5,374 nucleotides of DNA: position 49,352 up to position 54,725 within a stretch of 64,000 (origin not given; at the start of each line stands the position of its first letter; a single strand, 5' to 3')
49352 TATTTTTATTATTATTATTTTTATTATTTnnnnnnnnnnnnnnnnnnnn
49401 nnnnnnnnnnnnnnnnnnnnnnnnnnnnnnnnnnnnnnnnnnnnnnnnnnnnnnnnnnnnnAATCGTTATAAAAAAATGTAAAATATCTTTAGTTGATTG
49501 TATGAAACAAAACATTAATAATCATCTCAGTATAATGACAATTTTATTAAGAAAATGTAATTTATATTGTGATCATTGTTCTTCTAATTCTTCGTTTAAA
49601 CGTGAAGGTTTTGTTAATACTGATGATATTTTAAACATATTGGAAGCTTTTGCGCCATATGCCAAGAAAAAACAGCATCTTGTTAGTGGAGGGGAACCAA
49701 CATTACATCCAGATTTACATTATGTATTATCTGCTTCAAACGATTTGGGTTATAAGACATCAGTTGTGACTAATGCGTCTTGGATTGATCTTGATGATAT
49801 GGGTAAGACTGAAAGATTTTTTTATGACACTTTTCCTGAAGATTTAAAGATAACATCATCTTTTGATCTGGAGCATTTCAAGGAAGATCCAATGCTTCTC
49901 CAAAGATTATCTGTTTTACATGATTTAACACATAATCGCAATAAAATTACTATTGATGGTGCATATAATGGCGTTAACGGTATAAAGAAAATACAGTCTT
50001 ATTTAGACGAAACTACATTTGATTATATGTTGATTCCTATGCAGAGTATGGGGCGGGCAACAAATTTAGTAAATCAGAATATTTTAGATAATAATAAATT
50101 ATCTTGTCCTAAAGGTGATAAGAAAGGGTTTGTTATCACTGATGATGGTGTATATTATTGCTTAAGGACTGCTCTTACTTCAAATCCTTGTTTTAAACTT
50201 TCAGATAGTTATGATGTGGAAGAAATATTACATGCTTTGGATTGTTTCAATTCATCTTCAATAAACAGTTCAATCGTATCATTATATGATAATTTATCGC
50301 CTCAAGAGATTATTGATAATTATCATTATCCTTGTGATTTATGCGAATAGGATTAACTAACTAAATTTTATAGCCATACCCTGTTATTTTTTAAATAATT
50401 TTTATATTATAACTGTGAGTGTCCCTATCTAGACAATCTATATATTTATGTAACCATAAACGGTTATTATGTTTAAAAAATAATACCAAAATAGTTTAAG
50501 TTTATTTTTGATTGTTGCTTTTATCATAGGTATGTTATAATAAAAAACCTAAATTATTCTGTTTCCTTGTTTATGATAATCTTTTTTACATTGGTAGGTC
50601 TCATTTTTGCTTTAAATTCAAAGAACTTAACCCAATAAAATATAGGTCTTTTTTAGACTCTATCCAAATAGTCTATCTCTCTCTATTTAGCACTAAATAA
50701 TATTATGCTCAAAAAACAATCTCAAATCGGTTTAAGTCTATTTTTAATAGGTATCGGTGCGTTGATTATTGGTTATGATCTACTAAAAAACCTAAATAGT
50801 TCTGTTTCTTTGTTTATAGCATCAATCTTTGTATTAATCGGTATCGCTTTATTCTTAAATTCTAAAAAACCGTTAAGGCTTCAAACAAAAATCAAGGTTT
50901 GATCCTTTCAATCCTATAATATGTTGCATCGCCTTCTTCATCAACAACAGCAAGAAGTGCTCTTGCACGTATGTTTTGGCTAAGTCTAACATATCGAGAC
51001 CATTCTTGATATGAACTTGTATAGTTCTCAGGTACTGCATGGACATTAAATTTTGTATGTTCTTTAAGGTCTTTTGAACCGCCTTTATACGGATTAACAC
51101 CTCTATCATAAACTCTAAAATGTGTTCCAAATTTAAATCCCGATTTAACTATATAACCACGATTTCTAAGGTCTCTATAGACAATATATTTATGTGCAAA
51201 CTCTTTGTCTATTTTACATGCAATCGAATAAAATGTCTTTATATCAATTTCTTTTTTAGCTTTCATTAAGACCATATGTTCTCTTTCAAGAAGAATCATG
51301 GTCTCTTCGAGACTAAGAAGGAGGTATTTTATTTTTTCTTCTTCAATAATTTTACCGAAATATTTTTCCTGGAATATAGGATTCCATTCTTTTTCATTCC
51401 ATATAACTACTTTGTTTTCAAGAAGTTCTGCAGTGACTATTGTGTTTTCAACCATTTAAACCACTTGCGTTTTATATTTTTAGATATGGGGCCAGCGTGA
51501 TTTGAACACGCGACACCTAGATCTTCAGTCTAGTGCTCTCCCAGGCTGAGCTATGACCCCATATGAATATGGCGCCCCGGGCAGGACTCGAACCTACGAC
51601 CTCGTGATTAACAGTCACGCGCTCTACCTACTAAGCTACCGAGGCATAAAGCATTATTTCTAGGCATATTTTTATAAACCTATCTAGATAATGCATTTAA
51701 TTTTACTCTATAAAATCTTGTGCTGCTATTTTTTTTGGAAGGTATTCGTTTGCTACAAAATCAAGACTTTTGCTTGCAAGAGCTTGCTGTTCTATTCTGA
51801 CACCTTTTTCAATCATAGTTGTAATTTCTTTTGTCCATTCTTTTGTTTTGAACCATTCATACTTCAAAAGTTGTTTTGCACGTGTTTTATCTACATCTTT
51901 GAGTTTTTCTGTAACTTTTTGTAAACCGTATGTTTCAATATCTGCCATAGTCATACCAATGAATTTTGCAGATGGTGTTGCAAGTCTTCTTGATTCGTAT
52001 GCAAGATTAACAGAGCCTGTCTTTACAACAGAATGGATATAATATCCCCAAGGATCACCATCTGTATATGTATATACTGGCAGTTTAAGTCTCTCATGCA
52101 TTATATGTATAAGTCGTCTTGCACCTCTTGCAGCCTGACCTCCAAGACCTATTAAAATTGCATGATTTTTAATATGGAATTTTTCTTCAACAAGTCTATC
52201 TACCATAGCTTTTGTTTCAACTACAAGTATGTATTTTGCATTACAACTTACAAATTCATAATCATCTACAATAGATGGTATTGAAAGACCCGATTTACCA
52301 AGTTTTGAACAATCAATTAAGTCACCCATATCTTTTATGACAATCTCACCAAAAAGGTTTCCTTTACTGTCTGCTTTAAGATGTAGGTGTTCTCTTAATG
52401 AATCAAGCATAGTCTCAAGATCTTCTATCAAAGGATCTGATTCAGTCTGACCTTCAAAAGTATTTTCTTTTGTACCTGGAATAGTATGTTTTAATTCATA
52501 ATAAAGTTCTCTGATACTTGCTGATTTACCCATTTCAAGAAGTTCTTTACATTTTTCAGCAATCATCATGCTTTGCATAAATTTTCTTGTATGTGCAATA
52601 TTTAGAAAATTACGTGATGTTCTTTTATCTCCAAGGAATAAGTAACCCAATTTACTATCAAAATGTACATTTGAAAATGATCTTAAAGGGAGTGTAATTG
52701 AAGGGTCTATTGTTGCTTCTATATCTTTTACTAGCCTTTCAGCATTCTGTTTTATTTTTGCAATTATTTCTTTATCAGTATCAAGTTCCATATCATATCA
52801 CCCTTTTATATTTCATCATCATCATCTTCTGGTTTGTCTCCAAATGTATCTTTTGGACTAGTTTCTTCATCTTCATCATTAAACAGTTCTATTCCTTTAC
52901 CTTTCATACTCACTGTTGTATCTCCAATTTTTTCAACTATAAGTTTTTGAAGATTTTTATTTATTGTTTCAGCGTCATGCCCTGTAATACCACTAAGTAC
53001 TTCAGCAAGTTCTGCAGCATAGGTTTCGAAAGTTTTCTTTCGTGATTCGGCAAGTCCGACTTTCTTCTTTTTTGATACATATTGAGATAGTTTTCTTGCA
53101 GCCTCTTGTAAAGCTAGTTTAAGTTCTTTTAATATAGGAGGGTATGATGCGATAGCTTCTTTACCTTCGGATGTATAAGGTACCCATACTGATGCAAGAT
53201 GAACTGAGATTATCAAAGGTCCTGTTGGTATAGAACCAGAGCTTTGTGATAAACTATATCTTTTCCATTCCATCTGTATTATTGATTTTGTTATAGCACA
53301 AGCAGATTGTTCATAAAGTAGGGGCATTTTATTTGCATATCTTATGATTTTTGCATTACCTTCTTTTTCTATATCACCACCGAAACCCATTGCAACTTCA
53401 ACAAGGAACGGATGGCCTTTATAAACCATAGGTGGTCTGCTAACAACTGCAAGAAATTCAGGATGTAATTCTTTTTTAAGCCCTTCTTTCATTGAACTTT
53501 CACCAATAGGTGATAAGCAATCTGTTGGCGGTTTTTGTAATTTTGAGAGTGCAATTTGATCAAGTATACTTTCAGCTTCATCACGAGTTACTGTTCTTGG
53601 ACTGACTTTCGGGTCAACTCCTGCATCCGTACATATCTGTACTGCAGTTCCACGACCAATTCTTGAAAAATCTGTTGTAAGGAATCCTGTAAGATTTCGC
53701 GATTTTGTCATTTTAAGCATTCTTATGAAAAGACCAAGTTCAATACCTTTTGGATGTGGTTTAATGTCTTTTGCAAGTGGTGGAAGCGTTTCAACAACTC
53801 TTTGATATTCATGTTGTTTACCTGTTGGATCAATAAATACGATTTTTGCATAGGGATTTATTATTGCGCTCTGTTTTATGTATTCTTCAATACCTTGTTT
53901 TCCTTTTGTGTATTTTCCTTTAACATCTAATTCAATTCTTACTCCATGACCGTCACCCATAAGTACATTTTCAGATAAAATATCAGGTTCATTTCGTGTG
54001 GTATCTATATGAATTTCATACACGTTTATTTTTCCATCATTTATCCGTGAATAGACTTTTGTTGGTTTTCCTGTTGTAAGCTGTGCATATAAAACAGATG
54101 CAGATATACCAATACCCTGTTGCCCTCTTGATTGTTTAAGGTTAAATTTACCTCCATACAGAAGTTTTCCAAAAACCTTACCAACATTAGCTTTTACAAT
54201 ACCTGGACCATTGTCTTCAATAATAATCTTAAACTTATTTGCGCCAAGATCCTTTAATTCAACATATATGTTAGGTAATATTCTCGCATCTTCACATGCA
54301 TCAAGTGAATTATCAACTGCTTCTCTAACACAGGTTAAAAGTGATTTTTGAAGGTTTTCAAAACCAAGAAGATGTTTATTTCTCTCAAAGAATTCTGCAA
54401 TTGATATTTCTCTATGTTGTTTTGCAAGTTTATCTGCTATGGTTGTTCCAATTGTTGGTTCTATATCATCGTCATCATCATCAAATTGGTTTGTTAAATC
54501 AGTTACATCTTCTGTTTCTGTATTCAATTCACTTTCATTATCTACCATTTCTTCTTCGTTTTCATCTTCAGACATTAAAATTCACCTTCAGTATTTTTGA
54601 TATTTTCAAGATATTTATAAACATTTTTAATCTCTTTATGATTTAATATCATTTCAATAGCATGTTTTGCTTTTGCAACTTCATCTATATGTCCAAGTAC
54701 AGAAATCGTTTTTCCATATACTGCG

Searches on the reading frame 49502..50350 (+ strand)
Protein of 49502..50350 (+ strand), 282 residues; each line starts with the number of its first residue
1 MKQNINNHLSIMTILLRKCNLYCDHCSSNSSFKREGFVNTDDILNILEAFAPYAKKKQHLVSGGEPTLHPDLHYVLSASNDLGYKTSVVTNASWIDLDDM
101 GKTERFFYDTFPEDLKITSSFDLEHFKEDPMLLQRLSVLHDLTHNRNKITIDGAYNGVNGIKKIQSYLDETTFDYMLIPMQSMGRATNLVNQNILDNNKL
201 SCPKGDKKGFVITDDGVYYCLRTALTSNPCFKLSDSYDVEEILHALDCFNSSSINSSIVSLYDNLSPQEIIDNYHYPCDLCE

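Call 9: find_encoding_contigs(protein=window:49502-50350:+, flank=10000, max_places=10)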
Protein window:49502-50350:+ (282 aa): no gene with exactly this product is on record in the collection.

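Call 11: find_homologous_proteins(query=window:49502-50350:+)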
Query window:49502-50350:+ (282 aa): 5 proteins with E <= 0.001 among 474 candidates.
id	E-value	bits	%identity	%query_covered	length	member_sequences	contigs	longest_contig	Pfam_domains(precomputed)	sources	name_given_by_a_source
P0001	2.3e-189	646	100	100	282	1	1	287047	PF04055.28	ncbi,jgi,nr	ncbi:MAG: radical SAM protein [DPANN group archaeon]|nr:radical SAM protein [DPANN group archaeon]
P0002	1.2e-62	230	41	98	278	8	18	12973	PF04055.28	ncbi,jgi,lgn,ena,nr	ncbi:MAG: Radical SAM protein [archaeon GW2011_AR1]|nr:MAG: Radical SAM protein [archaeon GW2011_AR1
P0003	5.2e-61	225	42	97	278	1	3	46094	PF04055.28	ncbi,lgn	-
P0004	7.0e-48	181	50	65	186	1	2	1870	PF04055.28,PF13353.12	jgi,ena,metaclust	metaclust:\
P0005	1.3e-5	43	31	36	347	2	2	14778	PF04055.28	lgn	-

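Call 13: find_related_loci(query=window:49502-50350:+, collection=metagenome_contigs, flank=10000)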
Query window:49502-50350:+ (282 aa) in metagenome_contigs; peptide patterns used: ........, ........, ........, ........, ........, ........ (x = any residue, [..] = any of these).
111 stretches matched a pattern, but none encodes a relative of the query by tblastn (E <= 1e-3).

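Call 15: find_encoding_contigs(protein=P0001, flank=10000, max_places=10)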
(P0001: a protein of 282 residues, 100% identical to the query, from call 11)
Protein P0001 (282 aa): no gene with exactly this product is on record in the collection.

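Call 16: find_encoding_contigs(protein=P0002, flank=5000, max_places=6)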
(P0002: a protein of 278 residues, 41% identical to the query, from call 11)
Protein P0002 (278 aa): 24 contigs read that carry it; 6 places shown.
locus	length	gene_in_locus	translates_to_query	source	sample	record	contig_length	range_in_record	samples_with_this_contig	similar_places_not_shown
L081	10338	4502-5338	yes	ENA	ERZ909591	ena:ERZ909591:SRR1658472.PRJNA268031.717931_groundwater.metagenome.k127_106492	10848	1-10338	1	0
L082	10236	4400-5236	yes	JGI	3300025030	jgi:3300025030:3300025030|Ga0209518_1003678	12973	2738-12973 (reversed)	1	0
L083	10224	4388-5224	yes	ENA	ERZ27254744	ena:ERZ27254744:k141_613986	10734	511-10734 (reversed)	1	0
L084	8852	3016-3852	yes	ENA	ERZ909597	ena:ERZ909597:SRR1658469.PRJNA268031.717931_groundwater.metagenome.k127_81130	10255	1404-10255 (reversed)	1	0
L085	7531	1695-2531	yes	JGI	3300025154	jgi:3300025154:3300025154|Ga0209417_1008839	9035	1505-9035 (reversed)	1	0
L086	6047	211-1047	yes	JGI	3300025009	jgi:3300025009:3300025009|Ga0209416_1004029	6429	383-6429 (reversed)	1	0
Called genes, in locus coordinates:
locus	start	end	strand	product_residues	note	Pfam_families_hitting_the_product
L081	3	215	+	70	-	?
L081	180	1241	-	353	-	-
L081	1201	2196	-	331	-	-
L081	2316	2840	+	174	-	-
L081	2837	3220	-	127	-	-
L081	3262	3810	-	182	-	-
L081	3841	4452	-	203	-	PF01209:Ubie_methyltran, PF13489:Methyltransf_23, PF05175:MTS (weak), PF13847:Methyltransf_31, PF08241:Methyltransf_11, PF08242:Methyltransf_12, PF13649:Methyltransf_25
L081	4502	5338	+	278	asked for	PF04055:Radical_SAM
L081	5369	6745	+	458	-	PF04055:Radical_SAM, PF16199:Radical_SAM_C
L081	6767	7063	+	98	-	-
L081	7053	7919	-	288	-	PF03193:RsgA_GTPase (faint), PF01926:MMR_HSR1, PF02421:FeoB_N (weak)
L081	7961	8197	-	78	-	-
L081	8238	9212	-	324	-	PF14528:LAGLIDADG_3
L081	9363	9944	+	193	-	PF02457:DAC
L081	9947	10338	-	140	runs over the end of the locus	-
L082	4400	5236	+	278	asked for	PF04055:Radical_SAM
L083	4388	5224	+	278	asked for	PF04055:Radical_SAM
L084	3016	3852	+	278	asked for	PF04055:Radical_SAM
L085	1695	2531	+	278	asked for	PF04055:Radical_SAM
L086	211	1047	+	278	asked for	PF04055:Radical_SAM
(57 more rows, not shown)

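Call 17: list_cluster_members(proteins=[P0001])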
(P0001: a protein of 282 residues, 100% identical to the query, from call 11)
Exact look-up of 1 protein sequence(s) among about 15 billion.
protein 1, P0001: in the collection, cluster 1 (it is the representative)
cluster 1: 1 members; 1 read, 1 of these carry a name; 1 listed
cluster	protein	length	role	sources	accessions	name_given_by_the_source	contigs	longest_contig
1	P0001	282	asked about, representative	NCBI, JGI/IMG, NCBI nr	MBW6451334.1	MAG: radical SAM protein [DPANN group archaeon] | radical SAM protein [DPANN group archaeon]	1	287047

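Call 23: search_protein_families(library=pfam, proteins=[window:49502-50350:+], max_evalue=0.01)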
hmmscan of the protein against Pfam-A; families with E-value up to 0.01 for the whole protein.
window:49502-50350:+ (282 aa): 1 family
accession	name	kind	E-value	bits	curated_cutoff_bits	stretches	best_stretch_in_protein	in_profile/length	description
PF04055.27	Radical_SAM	-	1.6e-12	48.3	29.5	1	15-99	3-93/166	Radical SAM superfamily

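Call 45: find_encoding_contigs(protein=P0003, flank=3000, max_places=3)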
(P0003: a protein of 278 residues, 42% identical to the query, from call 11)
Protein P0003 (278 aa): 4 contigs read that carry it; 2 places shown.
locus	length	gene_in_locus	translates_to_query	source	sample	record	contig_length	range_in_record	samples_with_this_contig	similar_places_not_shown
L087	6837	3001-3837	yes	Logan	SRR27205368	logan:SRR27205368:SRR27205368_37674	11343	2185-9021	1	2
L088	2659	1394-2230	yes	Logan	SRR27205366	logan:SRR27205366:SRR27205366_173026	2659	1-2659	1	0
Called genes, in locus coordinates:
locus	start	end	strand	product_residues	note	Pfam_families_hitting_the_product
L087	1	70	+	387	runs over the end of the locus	PF23774:TPR_GEMI5 (faint)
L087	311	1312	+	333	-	PF02661:Fic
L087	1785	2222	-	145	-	-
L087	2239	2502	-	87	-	-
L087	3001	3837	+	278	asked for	PF04055:Radical_SAM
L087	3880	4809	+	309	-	PF09376:NurA (faint)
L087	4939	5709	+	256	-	PF00142:Fer4_NifH (weak), PF01656:CbiA, PF02374:ArsA_ATPase, PF06564:CBP_BcsQ, PF07015:VirC1 (faint), PF09140:MipZ, PF10609:ParA, PF13614:AAA_31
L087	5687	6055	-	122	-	-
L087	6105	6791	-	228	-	PF08713:DNA_alkylation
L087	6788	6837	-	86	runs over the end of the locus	PF05016:ParE_toxin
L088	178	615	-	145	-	-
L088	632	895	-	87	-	-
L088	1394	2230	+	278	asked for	PF04055:Radical_SAM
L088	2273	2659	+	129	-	?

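Call 52: search_protein_families(library=ncbifam, proteins=[window:49502-50350:+], max_evalue=0.01)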
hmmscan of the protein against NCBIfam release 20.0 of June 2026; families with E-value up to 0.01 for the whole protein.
window:49502-50350:+ (282 aa): 38 families (the best 25 are shown)
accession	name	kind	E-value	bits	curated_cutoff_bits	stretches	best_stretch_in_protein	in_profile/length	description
NF038283.1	viperin_w_prok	equivalog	2.4e-11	43.4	180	1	15-99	8-99/281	viperin family antiviral radical SAM protein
TIGR04051.1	rSAM_NirJ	equivalog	3e-10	39.6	515.45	1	14-108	7-101/354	heme d1 biosynthesis radical SAM protein NirJ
TIGR04078.1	rSAM_yydG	equivalog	1.5e-09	37.8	300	1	13-237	5-234/309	YydG family radical SAM peptide epimerase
TIGR04055.1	rSAM_NirJ2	equivalog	4.5e-09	36.3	500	1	17-97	8-87/326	putative heme d1 biosynthesis radical SAM protein NirJ2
NF045574.1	sacti_mat_StsB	exception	8.2e-09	34.8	625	1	18-100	105-186/466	StsB family radical SAM/SPASM domain sactipeptide maturase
TIGR04167.1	rSAM_SeCys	equivalog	3.1e-08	33.2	300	1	10-109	8-107/303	arsenosugar biosynthesis radical SAM (seleno)protein ArsS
TIGR04317.1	W_rSAM_matur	equivalog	3.2e-08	33.1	380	1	15-95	10-91/349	tungsten cofactor oxidoreductase radical SAM maturase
TIGR03963.1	rSAM_QueE_Clost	equivalog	8.4e-08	32.1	260.1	1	13-120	23-127/219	putative 7-carboxy-7-deazaguanine synthase QueE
TIGR02109.1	PQQ_syn_pqqE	equivalog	1.4e-07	30.8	381.35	1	5-95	3-93/358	pyrroloquinoline quinone biosynthesis protein PqqE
NF049973.1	radical_Rv1681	equivalog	1.9e-07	30.4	380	1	18-92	81-154/326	Rv1681 family radical SAM protein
NF045646.2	rSAM_Se_TrsS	equivalog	1.9e-07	30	490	1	17-86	94-163/441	radical SAM (seleno)protein TrsS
TIGR04054.1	rSAM_NirJ1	equivalog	2e-07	30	650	1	17-98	44-125/387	putative heme d1 biosynthesis radical SAM protein NirJ1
TIGR04133.1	rSAM_w_lipo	hypoth_equivalog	2.4e-07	30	425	1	17-97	32-115/350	TIGR04133 family radical SAM/SPASM protein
TIGR02495.1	NrdG2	equivalog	2.9e-07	30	131.15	1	12-94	19-101/193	anaerobic ribonucleoside-triphosphate reductase activating protein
TIGR04347.1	pseudo_SAM_Halo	equivalog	9e-07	28.5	525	1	16-95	45-124/390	TIGR04347 family pseudo-SAM/SPASM protein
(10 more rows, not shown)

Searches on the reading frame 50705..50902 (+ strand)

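Call 23: search_protein_families(library=pfam, proteins=[window:50705-50902:+], max_evalue=0.01)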
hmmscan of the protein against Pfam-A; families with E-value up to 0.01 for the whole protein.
window:50705-50902:+ (65 aa): 1 family
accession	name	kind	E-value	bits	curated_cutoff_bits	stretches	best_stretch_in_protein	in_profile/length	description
PF12650.12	DUF3784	-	0.0088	16.7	28.1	0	6-52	44-91/94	Domain of unknown function (DUF3784)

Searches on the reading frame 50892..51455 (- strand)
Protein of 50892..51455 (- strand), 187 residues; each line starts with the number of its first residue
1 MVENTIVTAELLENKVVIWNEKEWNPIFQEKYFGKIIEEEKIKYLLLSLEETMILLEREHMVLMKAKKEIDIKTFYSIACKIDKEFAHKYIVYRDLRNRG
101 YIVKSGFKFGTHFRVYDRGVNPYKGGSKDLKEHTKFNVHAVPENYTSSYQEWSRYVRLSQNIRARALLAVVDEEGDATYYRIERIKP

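Call 23: search_protein_families(library=pfam, proteins=[window:50892-51455:-], max_evalue=0.01)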
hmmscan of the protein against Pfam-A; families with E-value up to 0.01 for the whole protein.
window:50892-51455:- (187 aa): 2 families
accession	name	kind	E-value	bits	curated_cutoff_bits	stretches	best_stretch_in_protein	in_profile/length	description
PF01974.23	tRNA_int_endo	-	1.7e-26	92.6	27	1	86-179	1-85/85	tRNA intron endonuclease, catalytic C-terminal domain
PF02778.19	tRNA_int_endo_N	-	5.6e-09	35.8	21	1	8-76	2-67/67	tRNA intron endonuclease, N-terminal domain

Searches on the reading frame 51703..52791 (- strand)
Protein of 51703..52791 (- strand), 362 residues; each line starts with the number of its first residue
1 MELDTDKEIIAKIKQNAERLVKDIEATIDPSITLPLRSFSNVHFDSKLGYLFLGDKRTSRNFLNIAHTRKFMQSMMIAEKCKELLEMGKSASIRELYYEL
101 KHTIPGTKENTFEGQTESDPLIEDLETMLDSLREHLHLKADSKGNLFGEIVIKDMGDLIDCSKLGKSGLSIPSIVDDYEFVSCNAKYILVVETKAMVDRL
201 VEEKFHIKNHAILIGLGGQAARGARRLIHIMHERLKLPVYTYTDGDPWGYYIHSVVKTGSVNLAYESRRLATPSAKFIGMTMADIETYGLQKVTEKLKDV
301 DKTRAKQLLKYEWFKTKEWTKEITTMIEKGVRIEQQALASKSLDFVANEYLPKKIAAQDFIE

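Call 23: search_protein_families(library=pfam, proteins=[window:51703-52791:-], max_evalue=0.01)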
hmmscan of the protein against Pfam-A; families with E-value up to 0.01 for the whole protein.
window:51703-52791:- (362 aa): 3 families
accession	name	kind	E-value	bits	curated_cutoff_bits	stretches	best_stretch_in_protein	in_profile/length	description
PF21180.3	TOP6A-Spo11_Toprim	-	3.1e-57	193.7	24.1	1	187-355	1-170/170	Topoisomerase 6 subunit A/Spo11, Toprim domain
PF04406.19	TP6A_N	-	4.3e-17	62.1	26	1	69-138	1-62/62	Type IIB DNA topoisomerase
PF20768.2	Topo_VI_alpha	-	7.9e-08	32.4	23.6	1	144-183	5-49/50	All-beta domain in DNA topoisomerase VI alpha subunit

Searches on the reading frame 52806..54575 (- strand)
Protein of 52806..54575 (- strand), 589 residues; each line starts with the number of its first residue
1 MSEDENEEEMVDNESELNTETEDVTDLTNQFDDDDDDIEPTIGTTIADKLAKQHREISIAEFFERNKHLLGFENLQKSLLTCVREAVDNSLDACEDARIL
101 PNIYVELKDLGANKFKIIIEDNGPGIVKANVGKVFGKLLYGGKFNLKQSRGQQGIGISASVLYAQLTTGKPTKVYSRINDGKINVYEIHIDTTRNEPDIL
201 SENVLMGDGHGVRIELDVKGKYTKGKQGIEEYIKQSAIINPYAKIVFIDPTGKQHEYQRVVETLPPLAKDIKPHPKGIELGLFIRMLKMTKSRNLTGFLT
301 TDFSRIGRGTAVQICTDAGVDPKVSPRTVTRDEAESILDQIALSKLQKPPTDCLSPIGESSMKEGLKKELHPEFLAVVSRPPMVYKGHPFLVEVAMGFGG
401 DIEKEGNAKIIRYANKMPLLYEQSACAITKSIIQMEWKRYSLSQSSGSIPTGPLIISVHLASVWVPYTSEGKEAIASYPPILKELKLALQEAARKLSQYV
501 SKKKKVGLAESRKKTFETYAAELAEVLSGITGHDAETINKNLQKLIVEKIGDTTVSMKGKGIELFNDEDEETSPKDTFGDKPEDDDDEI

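Call 23: search_protein_families(library=pfam, proteins=[window:52806-54575:-], max_evalue=0.01)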
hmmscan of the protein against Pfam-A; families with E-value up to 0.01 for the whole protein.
window:52806-54575:- (589 aa): 3 families
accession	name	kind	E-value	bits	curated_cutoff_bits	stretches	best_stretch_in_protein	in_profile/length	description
PF09239.17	Topo-VIb_trans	-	6e-60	202.1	24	1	349-506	1-153/159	Topoisomerase VI B subunit, transducer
PF13589.12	HATPase_c_3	-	5.6e-09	36.6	25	1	81-202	5-117/137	Histidine kinase-, DNA gyrase B-, and HSP90-like ATPase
PF02518.31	HATPase_c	-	1.6e-08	35.4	26.4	1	76-172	3-91/111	Histidine kinase-, DNA gyrase B-, and HSP90-like ATPase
